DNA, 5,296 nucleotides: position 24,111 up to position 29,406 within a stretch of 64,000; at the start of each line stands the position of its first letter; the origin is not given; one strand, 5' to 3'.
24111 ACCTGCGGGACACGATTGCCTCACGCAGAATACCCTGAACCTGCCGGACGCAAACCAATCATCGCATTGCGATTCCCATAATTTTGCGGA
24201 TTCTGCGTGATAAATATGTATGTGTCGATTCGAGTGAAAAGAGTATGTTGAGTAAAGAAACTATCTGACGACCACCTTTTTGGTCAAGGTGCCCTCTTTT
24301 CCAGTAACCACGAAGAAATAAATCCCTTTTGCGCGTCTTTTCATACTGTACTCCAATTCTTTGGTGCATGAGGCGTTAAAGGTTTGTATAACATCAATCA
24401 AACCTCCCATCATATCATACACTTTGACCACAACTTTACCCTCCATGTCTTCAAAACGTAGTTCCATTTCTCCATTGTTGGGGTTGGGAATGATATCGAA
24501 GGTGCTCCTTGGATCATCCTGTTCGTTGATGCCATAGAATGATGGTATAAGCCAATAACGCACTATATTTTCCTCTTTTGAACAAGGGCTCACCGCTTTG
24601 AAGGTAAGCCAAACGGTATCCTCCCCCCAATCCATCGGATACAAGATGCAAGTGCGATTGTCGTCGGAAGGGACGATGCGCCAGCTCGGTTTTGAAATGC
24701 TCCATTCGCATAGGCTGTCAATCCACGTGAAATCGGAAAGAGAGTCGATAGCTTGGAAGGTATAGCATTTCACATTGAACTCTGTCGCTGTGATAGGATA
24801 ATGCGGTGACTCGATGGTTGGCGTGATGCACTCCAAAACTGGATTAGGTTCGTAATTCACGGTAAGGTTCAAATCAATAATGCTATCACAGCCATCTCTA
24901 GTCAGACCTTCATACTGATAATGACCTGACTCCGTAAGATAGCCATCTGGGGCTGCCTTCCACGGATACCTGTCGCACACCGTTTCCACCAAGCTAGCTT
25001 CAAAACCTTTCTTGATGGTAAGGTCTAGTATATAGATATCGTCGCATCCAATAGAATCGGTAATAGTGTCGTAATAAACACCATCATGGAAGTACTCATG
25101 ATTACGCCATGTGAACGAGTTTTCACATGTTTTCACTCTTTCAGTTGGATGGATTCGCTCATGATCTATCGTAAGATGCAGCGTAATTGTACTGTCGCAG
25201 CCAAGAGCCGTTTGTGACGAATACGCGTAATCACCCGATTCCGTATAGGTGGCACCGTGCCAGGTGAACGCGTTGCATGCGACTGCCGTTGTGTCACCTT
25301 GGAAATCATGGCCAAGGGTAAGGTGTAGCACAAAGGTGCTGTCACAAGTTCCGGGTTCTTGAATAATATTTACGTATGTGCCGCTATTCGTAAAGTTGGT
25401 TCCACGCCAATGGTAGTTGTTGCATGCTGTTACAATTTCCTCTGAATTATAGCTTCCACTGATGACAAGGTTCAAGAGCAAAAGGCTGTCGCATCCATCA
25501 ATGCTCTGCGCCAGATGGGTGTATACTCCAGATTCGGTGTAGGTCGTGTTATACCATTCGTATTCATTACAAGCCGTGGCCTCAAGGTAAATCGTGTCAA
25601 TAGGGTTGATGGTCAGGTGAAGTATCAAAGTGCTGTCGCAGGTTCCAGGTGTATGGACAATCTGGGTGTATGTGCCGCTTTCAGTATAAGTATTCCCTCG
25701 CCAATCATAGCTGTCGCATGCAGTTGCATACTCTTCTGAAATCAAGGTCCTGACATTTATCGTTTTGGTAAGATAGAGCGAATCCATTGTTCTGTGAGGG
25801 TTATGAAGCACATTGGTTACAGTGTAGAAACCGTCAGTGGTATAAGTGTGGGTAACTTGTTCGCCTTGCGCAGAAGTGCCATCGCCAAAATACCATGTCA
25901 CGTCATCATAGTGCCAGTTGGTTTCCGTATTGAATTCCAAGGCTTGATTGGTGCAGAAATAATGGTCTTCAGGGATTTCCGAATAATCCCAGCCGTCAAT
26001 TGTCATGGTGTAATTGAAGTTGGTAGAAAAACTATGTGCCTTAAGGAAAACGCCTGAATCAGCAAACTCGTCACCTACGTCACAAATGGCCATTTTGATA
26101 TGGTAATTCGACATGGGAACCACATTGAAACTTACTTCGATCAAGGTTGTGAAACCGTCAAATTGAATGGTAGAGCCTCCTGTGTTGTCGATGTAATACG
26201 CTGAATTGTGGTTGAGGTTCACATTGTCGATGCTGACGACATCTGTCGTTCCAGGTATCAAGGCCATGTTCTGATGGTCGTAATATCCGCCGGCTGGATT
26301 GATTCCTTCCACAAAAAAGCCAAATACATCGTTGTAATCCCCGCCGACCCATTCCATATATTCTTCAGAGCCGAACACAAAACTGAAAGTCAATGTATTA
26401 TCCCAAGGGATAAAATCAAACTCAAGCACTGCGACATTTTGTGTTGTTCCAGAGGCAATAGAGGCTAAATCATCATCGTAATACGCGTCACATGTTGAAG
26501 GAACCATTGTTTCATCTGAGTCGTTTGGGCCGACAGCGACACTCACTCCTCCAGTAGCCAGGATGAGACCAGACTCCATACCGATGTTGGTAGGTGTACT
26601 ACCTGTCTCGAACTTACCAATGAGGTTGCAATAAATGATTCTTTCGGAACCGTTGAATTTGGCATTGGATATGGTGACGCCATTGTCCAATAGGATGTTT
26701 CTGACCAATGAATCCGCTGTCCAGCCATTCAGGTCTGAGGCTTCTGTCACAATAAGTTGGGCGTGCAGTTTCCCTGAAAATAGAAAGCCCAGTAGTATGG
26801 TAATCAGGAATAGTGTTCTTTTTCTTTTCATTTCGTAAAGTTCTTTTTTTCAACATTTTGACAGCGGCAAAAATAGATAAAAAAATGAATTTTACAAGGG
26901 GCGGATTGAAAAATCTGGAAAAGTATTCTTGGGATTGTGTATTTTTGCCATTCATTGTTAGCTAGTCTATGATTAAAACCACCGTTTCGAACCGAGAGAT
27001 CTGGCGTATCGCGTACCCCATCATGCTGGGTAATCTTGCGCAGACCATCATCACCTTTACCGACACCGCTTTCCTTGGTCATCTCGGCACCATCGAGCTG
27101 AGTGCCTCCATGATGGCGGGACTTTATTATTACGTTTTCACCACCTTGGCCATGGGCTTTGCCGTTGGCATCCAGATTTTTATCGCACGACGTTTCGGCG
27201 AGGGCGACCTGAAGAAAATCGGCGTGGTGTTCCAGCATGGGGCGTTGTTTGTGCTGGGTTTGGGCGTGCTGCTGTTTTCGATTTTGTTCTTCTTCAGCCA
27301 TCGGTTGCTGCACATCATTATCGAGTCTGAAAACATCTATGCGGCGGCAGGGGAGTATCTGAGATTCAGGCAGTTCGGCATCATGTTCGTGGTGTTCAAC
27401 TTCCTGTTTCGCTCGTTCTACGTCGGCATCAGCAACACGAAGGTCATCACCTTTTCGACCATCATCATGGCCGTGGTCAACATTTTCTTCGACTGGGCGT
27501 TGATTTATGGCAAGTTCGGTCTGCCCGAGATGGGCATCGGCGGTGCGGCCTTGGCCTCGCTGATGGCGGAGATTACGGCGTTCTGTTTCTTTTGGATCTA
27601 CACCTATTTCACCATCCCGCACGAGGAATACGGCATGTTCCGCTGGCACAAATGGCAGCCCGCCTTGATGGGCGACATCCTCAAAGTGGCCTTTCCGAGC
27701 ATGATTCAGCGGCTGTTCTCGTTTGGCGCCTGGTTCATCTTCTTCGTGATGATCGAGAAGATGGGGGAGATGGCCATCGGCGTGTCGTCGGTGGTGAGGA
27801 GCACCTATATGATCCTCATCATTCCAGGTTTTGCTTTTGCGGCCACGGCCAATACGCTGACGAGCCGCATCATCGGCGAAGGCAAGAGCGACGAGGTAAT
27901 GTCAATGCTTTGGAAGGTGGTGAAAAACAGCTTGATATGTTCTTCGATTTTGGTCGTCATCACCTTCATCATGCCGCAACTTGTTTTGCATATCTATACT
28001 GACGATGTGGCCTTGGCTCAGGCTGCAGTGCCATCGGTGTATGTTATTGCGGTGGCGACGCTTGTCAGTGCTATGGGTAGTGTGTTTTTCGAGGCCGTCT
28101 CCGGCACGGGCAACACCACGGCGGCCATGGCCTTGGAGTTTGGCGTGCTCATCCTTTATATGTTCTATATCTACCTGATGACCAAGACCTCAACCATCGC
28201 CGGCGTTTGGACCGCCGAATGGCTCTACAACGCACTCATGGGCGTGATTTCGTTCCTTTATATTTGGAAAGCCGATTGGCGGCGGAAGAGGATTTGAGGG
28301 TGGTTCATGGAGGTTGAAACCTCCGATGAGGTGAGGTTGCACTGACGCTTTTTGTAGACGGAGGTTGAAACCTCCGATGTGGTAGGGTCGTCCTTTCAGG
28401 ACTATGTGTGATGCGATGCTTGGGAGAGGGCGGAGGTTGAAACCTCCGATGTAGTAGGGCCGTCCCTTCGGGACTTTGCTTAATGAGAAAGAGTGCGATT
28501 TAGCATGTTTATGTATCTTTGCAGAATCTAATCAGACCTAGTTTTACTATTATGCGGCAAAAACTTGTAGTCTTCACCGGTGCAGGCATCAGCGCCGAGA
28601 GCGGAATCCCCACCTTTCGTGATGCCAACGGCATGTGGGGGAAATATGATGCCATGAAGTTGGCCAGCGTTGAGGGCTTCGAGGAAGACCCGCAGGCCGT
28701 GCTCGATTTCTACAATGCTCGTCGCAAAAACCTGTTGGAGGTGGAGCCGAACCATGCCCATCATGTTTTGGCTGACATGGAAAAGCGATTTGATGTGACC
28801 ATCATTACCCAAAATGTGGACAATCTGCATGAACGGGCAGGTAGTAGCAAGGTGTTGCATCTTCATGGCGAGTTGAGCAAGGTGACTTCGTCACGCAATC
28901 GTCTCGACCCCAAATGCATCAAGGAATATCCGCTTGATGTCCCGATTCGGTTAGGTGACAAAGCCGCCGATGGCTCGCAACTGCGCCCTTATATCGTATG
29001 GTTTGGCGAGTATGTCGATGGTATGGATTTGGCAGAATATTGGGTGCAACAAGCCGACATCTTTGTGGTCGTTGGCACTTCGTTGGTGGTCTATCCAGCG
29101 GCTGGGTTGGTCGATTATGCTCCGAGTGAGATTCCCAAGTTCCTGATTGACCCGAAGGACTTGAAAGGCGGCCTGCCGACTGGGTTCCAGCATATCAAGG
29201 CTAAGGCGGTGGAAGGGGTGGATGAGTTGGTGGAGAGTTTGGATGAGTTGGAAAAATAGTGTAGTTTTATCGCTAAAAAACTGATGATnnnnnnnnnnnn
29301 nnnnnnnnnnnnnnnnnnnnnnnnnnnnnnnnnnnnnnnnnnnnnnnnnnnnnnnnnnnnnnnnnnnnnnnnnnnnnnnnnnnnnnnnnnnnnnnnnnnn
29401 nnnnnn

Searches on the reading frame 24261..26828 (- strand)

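Call 98: search_protein_families(library=pfam, max_evalue=0.001, proteins=[window:24261-26828:-])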
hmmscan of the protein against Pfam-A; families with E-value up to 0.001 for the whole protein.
window:24261-26828:- (855 aa): 3 families
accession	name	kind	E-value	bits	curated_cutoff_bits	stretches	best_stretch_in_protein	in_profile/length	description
PF18962.6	Por_Secre_tail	-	1.3e-08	35.4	27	1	779-854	1-75/75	Secretion system C-terminal sorting domain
PF18911.6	PKD_4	-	2.2e-08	34.5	27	1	291-338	14-65/85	PKD domain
PF00801.26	PKD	-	2.3e-07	31.1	23.5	1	289-344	9-68/80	PKD domain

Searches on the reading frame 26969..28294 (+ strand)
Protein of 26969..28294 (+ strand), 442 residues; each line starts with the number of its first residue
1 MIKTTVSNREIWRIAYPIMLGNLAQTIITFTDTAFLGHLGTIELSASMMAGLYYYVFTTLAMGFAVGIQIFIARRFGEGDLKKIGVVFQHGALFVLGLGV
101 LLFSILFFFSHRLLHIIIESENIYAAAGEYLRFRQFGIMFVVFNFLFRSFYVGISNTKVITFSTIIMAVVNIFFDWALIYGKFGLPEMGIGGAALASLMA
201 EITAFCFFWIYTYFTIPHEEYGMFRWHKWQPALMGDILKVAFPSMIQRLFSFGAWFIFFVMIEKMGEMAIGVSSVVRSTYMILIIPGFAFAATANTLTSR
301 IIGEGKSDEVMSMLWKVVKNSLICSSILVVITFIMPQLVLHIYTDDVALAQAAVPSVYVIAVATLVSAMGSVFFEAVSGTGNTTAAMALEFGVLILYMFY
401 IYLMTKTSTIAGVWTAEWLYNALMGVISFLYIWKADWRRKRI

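Call 98: search_protein_families(library=pfam, max_evalue=0.001, proteins=[window:26969-28294:+])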
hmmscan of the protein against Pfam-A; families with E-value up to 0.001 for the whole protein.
window:26969-28294:+ (442 aa): 1 family
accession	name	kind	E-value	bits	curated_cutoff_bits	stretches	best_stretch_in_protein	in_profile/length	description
PF01554.23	MatE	-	5.7e-41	140.3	24.9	2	17-176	1-160/161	MatE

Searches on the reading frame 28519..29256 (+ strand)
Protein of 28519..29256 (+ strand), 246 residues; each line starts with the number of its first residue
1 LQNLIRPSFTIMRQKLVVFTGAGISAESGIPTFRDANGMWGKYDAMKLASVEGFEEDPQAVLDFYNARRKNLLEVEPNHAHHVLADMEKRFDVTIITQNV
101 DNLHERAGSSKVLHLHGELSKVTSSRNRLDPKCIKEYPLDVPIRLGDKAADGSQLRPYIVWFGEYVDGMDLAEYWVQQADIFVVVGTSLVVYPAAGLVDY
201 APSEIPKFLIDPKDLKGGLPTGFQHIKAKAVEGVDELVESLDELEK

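Call 98: search_protein_families(library=pfam, max_evalue=0.001, proteins=[window:28519-29256:+])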
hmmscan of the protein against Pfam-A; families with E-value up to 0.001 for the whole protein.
window:28519-29256:+ (246 aa): 1 family
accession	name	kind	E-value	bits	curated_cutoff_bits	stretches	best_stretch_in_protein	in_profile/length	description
PF02146.23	SIR2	-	1e-41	143.3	24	1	21-193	1-180/180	Sir2 family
